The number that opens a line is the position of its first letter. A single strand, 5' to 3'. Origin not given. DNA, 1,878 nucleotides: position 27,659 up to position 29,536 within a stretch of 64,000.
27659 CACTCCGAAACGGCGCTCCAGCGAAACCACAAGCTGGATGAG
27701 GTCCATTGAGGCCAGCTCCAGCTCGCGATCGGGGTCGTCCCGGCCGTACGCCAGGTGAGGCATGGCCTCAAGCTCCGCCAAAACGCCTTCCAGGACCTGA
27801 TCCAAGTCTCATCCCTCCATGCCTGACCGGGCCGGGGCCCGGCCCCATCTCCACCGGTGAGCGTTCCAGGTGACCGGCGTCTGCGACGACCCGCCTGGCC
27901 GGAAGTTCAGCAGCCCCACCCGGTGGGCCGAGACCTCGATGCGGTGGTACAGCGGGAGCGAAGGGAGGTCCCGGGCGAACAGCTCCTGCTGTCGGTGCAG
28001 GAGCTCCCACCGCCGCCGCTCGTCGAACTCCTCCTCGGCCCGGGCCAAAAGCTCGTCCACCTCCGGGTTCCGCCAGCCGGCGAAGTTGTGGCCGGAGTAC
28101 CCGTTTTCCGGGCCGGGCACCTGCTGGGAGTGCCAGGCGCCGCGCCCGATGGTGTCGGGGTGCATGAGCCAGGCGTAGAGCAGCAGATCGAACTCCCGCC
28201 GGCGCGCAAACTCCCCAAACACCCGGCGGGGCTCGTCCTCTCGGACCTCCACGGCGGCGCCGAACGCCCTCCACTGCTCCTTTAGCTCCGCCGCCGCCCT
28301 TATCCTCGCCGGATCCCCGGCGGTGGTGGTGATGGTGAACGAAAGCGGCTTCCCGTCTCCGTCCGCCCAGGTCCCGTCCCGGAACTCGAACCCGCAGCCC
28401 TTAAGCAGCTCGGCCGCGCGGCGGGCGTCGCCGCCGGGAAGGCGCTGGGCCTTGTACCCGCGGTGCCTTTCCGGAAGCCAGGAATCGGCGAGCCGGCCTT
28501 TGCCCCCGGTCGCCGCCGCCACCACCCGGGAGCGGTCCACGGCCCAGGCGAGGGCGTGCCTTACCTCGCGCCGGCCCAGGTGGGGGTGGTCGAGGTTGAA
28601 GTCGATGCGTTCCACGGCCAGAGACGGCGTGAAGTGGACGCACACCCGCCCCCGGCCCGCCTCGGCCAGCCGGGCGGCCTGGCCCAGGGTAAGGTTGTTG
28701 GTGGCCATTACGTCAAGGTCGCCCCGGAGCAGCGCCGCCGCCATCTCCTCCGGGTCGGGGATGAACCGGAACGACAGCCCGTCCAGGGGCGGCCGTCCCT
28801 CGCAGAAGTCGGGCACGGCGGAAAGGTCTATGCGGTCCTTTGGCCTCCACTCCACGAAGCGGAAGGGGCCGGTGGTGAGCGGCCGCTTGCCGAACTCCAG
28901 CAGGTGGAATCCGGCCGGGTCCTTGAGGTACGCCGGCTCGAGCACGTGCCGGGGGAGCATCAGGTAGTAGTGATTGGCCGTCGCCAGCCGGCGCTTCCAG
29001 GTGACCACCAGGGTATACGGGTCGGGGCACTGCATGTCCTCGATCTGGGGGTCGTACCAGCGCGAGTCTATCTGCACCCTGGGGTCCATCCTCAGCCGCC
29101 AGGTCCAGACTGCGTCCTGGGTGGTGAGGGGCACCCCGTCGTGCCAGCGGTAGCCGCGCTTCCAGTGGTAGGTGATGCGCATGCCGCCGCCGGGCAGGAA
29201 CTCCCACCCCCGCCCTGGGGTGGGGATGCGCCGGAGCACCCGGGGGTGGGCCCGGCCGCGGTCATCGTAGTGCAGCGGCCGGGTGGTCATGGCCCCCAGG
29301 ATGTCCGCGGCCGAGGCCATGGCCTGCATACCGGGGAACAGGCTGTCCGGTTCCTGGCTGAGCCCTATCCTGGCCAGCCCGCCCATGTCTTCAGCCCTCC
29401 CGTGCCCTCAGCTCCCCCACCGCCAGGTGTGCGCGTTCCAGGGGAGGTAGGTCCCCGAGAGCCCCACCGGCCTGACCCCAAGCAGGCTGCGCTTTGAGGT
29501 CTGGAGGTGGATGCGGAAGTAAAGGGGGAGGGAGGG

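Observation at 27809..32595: Three tandem SBP_bac_5 paralogs with no signal peptides, with no ABC permease or ATPase nearby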

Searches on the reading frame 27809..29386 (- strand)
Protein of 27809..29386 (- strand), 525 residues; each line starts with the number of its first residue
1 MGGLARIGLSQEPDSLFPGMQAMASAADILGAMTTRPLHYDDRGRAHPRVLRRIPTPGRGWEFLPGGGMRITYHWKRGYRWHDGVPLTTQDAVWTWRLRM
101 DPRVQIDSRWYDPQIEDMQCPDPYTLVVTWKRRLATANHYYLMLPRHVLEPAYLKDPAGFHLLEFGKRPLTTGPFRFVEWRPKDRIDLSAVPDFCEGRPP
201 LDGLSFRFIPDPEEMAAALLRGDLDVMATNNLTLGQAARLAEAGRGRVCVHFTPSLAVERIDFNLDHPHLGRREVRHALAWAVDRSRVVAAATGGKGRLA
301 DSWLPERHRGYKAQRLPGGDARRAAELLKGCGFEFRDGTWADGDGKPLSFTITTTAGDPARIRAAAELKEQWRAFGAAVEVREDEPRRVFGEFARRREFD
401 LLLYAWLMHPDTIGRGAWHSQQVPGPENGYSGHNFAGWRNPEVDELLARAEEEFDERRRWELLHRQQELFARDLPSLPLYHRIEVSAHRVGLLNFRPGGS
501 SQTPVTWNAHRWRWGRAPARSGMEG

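Call 8: search_protein_families(library=pfam, proteins=[window:27809-29386:-], max_evalue=0.01)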
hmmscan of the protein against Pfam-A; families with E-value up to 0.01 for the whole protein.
window:27809-29386:- (525 aa): 1 family
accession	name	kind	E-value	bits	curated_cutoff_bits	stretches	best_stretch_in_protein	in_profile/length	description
PF00496.27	SBP_bac_5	-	6.7e-58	197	32.4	1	68-408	16-348/368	Bacterial extracellular solute-binding proteins, family 5 Middle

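Call 16: find_encoding_contigs(protein=window:27809-29386:-, flank=10000, max_places=6)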
Protein window:27809-29386:- (525 aa): no gene with exactly this product is on record in the collection.

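Call 35: search_protein_families(library=ncbifam, proteins=[window:27809-29386:-], max_evalue=0.001)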
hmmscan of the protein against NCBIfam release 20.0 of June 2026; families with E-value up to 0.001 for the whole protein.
window:27809-29386:- (525 aa): 9 families
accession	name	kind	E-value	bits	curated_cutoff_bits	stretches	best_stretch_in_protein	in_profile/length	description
NF045467.1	Opp4A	equivalog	2.1e-29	102.2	650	1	70-496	94-544/556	oligopeptide ABC transporter substrate-binding protein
NF045468.1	Opp5A_nikA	equivalog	1.8e-23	82.8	600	1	165-495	154-472/488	nickel ABC transporter substrate-binding protein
TIGR02294.1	nickel_nikA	equivalog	5.4e-17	61.5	393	1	68-403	62-397/501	nickel ABC transporter substrate-binding protein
NF011689.0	PRK15109.1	equivalog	1.5e-16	60.2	560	1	166-491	209-519/547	ABC transporter substrate-binding protein SapA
NF011942.0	PRK15413.1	equivalog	6.5e-13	48.2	594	1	72-334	89-344/512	glutathione ABC transporter substrate-binding protein GsiB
NF043070.1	DppA_dipep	equivalog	7.8e-13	47.8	1005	1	168-481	206-505/535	dipeptide ABC transporter periplasmic-binding protein DppA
NF007287.0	PRK09755.1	equivalog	1.3e-10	40.7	1098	1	57-104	80-126/535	ABC transporter substrate-binding protein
TIGR04028.1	SBP_KPN_01854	hypoth_equivalog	1.4e-09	37.1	468.5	1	259-385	256-383/509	TIGR04028 family ABC transporter substrate-binding protein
NF011684.0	PRK15104.1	equivalog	0.00044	19.1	947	0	72-104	99-131/543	oligopeptide ABC transporter substrate-binding protein OppA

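Call 42: search_protein_representatives(alignment_id=A1)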
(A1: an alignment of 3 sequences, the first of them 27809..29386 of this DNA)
Query: 3 sequences, 527 profile positions. Proteins with E-value up to 0.001 (for the whole library): 74494; up to 1e-10: 40739; up to 1e-30: 6138. The best 150 are listed.
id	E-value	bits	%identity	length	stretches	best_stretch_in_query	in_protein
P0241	9.4e-279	942.0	-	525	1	7-525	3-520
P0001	2.5e-278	940.6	-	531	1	5-522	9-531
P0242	7.2e-224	760.9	-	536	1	1-527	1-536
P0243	1.0e-154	532.8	-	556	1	8-520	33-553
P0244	4.0e-145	501.1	-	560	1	6-522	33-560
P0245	4.5e-140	484.4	-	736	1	7-521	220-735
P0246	1.3e-137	476.3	-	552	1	7-521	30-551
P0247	1.4e-136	472.9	-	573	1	6-520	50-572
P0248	3.6e-134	465.0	-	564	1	7-522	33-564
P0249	2.3e-132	459.0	-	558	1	8-524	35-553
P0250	8.2e-129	447.3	-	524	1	8-520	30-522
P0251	1.3e-127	443.3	-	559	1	3-519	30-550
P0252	1.5e-122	426.6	-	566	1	8-520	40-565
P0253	4.5e-121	421.7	-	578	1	9-521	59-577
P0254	8.2e-119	414.3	-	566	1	4-519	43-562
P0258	3.3e-113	395.8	-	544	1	6-521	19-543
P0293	1.5e-94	334.2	-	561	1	5-522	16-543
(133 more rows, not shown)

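Call 45: find_homologous_proteins(query=P0258, max_evalue=1e-40)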
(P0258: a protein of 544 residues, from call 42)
Query P0258 (544 aa): 28 proteins with E <= 1e-40 among 8000 candidates.
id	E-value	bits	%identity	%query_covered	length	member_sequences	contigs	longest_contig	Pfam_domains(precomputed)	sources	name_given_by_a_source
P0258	0.0e+0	1248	100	100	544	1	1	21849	PF00496.28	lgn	-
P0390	8.0e-181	621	54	97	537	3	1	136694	PF00496.28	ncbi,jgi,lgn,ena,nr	ncbi:MAG TPA: peptide ABC transporter substrate-binding protein [Trebonia sp.]|nr:peptide ABC transp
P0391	8.6e-176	604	54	97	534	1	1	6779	PF00496.28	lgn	-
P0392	4.0e-175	602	53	96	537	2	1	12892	PF00496.28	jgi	jgi:peptide/nickel transport system substrate-binding protein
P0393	3.1e-173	596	52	97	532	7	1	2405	PF00496.28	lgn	-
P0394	9.3e-172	591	55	96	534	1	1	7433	PF00496.28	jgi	jgi:peptide/nickel transport system substrate-binding protein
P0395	5.5e-168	578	53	96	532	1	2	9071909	PF00496.28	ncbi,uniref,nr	ncbi:peptide/nickel transport system substrate-binding protein [Asanoa ferruginea]|uniref:Peptide/ni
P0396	3.5e-167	576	52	96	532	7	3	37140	PF00496.28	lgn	-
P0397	3.4e-166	572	50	97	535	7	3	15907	PF00496.28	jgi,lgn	jgi:peptide/nickel transport system substrate-binding protein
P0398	4.6e-166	572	53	96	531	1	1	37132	PF00496.28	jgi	jgi:peptide/nickel transport system substrate-binding protein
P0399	7.8e-152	525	50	96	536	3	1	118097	PF00496.28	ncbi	-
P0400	1.2e-148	515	51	96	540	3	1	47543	PF00496.28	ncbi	-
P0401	5.0e-147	509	49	96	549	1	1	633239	PF00496.28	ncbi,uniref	ncbi:peptide ABC transporter substrate-binding protein [Actinomadura sp. 3N407]|uniref:peptide ABC t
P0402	1.0e-145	505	50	96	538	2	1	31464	PF00496.28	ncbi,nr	ncbi:MAG TPA: peptide ABC transporter substrate-binding protein [Actinoplanes sp.]|nr:peptide ABC tr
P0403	3.7e-145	503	48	100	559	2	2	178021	PF00496.28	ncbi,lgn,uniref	ncbi:peptide ABC transporter substrate-binding protein [Nocardiopsis rhodophaea]|uniref:peptide ABC 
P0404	1.7e-144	501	48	96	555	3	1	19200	PF00496.28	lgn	-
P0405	1.8e-143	497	47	96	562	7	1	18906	PF00496.28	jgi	jgi:peptide/nickel transport system substrate-binding protein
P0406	2.4e-143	497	49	96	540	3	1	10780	PF00496.28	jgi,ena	-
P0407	1.0e-141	492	50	96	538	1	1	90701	PF00496.28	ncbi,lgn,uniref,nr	ncbi:peptide ABC transporter substrate-binding protein [Jidongwangia harbinensis]|uniref:peptide ABC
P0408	2.2e-141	491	47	98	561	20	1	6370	PF00496.28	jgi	jgi:peptide/nickel transport system substrate-binding protein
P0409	6.0e-140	486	46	96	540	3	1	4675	PF00496.28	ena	-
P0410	2.3e-139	484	47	94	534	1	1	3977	PF00496.28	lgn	-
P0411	3.6e-138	480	46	96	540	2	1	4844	PF00496.28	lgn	-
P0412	1.2e-125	439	44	96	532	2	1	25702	PF00496.28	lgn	-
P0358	2.6e-117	411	44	97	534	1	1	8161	PF00496.28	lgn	-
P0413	1.8e-111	392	49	71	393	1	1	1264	PF00496.28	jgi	jgi:peptide/nickel transport system substrate-binding protein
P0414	3.2e-41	160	28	90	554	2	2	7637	PF00496.28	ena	-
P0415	5.6e-41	159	31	91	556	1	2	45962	PF00496.28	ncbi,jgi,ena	jgi:peptide/nickel transport system substrate-binding protein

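Call 47: find_encoding_contigs(protein=P0395, flank=10000, max_places=1)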
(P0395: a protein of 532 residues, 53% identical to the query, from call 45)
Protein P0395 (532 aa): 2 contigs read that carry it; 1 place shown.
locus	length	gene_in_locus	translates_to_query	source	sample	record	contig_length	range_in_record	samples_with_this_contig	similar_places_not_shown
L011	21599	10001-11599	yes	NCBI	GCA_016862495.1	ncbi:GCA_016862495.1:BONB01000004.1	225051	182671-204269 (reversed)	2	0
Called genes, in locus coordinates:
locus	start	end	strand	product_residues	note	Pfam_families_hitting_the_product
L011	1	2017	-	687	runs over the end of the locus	-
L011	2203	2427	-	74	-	-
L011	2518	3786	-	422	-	-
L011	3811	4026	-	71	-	-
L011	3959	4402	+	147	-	PF01471:PG_binding_1, PF09374:PG_binding_3 (faint)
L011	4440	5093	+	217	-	-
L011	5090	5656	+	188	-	-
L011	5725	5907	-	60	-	-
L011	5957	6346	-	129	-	PF00903:Glyoxalase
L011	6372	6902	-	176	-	PF04234:CopC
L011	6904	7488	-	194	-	-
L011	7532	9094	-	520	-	PF00496:SBP_bac_5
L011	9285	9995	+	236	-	PF08327:AHSA1, PF00595:PDZ (weak), PF13180:PDZ_2, PF17820:PDZ_6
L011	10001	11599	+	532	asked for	PF00496:SBP_bac_5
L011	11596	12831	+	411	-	PF00067:p450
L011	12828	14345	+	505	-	PF00496:SBP_bac_5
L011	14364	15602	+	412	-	PF00067:p450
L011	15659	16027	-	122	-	PF03795:YCII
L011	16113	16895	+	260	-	PF03848:TehB (faint), PF01209:Ubie_methyltran, PF13489:Methyltransf_23, PF05175:MTS, PF13847:Methyltransf_31, PF08241:Methyltransf_11, PF08242:Methyltransf_12, PF13649:Methyltransf_25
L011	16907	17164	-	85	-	-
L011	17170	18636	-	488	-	PF00501:AMP-binding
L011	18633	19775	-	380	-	PF02771:Acyl-CoA_dh_N, PF02770:Acyl-CoA_dh_M, PF00441:Acyl-CoA_dh_1, PF08028:Acyl-CoA_dh_2 (weak)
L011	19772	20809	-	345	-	PF08545:ACP_syn_III (weak), PF08541:ACP_syn_III_C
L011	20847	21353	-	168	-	PF13279:4HBT_2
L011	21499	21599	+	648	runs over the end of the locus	PF01839:FG-GAP (faint), PF13517:FG-GAP_3, PF07593:UnbV_ASPIC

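Call 48: find_encoding_contigs(protein=P0403, flank=10000, max_places=1)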
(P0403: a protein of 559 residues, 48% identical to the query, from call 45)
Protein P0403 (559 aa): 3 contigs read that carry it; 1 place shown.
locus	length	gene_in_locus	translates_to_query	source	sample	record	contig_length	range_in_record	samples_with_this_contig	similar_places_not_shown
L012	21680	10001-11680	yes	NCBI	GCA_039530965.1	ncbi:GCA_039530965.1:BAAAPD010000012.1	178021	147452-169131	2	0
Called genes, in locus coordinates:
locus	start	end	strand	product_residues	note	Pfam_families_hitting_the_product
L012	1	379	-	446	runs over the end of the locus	PF00266:Aminotran_5, PF00155:Aminotran_1_2 (faint)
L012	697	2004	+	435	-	PF00202:Aminotran_3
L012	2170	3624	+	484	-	PF07690:MFS_1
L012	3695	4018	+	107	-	-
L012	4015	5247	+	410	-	PF04542:Sigma70_r2, PF08281:Sigma70_r4_2, PF20239:DUF6596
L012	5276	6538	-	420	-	PF07690:MFS_1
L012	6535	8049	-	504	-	PF00496:SBP_bac_5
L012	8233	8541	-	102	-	-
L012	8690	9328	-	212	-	PF03795:YCII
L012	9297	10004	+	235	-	PF10604:Polyketide_cyc2 (weak), PF08327:AHSA1, PF13180:PDZ_2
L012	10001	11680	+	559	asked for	PF00496:SBP_bac_5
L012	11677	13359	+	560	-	PF07690:MFS_1, PF00083:Sugar_tr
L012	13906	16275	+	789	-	PF00092:VWA, PF13519:VWA_2 (weak)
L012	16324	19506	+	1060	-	PF13809:Tubulin_2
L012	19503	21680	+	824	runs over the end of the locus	-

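Call 61: find_related_loci(query=A2, collection=genome_contigs, flank=10000)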
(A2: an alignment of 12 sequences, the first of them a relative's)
Query A2 (532 aa) in genome_contigs; peptide patterns used: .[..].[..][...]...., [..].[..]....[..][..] (x = any residue, [..] = any of these).
263 stretches matched a pattern; 22 encode a relative of the query (tblastn E <= 1e-3); 21 distinct loci.
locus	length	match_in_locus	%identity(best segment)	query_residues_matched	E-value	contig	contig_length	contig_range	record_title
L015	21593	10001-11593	67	1-529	0e+0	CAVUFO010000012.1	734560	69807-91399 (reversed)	MAG: uncultured Actinomycetota bacterium isolate MFD04944.bin.1.328 genome assembly, contig: contig_39360, whole genome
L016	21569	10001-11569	52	7-527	2e-164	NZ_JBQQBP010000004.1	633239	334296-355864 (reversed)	Actinomadura sp. 3N407 contig_4, whole genome shotgun sequence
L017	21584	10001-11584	52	4-530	9e-159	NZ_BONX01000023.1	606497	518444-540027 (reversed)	Plantactinospora mayteni strain NBRC 109088 sequence023, whole genome shotgun sequence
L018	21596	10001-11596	52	2-531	9e-153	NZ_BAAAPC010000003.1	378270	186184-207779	Nocardiopsis rhodophaea strain JCM 15313 sequence03, whole genome shotgun sequence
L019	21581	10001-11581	53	7-531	7e-170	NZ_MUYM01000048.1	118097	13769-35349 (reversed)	Lentzea kentuckyensis strain NRRL B-24416 NRRL_B-24416_contig_48, whole genome shotgun sequence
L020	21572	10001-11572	52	5-527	5e-155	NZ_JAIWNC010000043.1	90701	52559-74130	Jidongwangia harbinensis strain NEAU-J3 Scaffold37_1, whole genome shotgun sequence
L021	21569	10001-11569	52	7-527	7e-167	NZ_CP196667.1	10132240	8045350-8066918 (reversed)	Lentzea sp. HUAS TT2 chromosome, complete genome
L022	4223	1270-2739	25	3-511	2e-31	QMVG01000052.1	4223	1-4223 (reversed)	MAG: Candidatus Micrarchaeota archaeon isolate B47_G15 B47_Guay15_scaffold_10822, whole genome shotgun sequence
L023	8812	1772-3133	25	8-479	2e-30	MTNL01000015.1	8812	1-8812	MAG: Candidatus Acetothermia bacterium JdFR-50 JGI24020J35080_1002272, whole genome shotgun sequence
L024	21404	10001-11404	22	63-524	3e-24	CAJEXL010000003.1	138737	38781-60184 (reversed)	MAG: uncultured Chlorobiaceae bacterium isolate RF-1857-SP43-464-A3_S5 genome assembly, contig: NODE_3_length_138737_cov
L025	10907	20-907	29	208-493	6e-22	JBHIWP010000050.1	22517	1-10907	MAG: Candidatus Promineifilaceae bacterium isolate MAG27 WDNA05_bin.10.orig_50, whole genome shotgun sequence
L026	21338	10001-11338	25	35-503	1e-15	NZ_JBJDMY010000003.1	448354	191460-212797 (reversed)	Agrobacterium sp. NPDC089420 NPDC089420_164_F5.ctg-0003, whole genome shotgun sequence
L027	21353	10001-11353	26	5-493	1e-24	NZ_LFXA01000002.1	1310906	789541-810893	Streptomyces caatingaensis strain CMAA 1322 contig02, whole genome shotgun sequence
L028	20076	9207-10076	25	7-299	1e-12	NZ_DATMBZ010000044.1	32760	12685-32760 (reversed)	MAG: Gaiella sp. isolate SMAG_U13367 k141_991706, whole genome shotgun sequence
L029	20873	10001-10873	23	7-299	2e-12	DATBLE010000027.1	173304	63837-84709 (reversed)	MAG TPA_asm: Gaiellaceae bacterium isolate SMAG_U3964 k141_1565015, whole genome shotgun sequence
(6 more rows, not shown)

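Call 70: find_encoding_contigs(protein=P0293, flank=10000, max_places=2)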
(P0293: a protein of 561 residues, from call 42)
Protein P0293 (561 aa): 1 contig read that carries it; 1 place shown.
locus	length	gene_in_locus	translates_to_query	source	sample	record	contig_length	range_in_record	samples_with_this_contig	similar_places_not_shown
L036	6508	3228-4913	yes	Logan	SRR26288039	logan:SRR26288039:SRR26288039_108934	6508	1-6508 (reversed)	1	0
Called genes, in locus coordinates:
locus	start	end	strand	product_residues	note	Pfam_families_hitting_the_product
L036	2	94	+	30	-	?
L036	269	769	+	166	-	-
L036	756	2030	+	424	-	PF00109:ketoacyl-synt, PF08545:ACP_syn_III (faint), PF02801:Ketoacyl-synt_C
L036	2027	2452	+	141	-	PF07977:FabA, PF22818:ApeI-like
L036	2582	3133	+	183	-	-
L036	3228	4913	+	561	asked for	PF00496:SBP_bac_5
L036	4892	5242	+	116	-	PF12973:Cupin_7, PF07883:Cupin_2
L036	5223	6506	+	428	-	?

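Call 87: search_solved_structures(query=A2, max_evalue=0.001)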
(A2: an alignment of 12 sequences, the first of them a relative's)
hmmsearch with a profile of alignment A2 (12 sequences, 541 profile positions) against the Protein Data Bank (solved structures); distinct sequences matched with E-value up to 0.001: 110 (the best 60 are shown).
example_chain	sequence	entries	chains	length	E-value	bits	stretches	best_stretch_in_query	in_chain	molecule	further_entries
2d5w_A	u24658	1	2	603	3e-75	257.1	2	179-535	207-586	peptide ABC transporter, peptide-binding protein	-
1xoc_A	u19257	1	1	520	8.5e-44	153.3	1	70-515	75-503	Oligopeptide-binding protein appA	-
5isu_A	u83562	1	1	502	9e-36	126.8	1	71-346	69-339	Lmo0135 protein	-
8efz_A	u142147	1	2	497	2e-35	125.7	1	59-532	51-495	Extracellular solute-binding protein family 5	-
4oet_A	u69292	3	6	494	8.7e-35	123.6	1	35-532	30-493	Putative peptide ABC-transport system periplasmic peptide-binding protein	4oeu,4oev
5u4o_A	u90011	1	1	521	2.1e-32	115.8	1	66-498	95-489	ABC transporter substrate-binding protein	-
6i3g_A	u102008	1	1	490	3.1e-30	108.6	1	74-346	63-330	ABC transporter, substrate-binding protein, family 5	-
1dpe_A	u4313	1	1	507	1.3e-29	106.5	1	57-511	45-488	DIPEPTIDE-BINDING PROTEIN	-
1dpp_A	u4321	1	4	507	2.3e-29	105.7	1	57-511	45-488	DIPEPTIDE BINDING PROTEIN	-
8z1y_F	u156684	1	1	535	2.9e-29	105.3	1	57-511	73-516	Dipeptide-binding protein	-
8z1z_F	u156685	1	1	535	3.2e-29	105.2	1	58-346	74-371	Dipeptide-binding protein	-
4oer_A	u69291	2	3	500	2.9e-28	102.1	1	65-515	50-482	NikA protein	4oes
6tfq_A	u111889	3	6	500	3.5e-27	98.5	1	65-353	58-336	ABC transporter substrate-binding protein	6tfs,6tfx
1uqw_A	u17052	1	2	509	1.8e-26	96.1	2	66-348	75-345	PUTATIVE BINDING PROTEIN YLIB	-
3tpa_A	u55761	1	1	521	6.2e-26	94.4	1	66-501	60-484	Heme-binding protein A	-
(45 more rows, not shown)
